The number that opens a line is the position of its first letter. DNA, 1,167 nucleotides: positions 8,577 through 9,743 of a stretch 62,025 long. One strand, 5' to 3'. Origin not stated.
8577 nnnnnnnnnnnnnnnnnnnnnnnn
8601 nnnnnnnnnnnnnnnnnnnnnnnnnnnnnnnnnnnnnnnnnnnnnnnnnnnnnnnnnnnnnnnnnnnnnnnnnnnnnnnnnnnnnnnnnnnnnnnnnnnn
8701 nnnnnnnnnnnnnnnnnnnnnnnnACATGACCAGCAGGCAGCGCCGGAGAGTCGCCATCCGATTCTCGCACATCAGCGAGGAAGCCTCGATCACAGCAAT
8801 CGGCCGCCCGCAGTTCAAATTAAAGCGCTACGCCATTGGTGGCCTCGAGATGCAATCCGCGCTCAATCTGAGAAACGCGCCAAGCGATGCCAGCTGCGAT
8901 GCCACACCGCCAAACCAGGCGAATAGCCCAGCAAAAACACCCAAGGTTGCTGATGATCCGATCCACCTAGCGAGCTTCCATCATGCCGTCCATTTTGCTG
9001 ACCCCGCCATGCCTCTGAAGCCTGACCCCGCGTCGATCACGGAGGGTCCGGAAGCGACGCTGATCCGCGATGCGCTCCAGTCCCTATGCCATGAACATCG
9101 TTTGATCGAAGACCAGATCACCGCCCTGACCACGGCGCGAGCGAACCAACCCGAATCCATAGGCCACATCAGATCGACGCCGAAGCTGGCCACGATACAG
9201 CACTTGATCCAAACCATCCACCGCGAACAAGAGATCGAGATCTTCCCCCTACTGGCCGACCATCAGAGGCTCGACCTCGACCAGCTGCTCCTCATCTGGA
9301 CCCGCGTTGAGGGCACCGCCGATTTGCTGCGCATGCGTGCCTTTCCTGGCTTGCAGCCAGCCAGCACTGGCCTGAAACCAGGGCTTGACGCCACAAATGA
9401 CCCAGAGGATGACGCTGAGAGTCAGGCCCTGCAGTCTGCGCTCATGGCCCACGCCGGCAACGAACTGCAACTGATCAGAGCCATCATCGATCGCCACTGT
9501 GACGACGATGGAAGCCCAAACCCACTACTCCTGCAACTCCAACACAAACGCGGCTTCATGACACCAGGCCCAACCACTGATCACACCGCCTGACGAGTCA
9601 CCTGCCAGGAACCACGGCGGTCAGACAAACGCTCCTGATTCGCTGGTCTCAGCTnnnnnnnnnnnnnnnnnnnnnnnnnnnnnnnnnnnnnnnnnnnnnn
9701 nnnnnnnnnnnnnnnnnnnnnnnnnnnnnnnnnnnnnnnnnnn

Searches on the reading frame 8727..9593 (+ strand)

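Call 39: search_protein_families(library=pfam, proteins=[window:8727-9593:+], max_evalue=10)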
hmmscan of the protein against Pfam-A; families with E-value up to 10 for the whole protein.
window:8727-9593:+ (288 aa): 1 family
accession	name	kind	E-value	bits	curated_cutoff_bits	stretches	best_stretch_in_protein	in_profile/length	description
PF12498.13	bZIP_C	-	0.16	13.5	22.7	0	91-164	45-114/119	Basic leucine-zipper C terminal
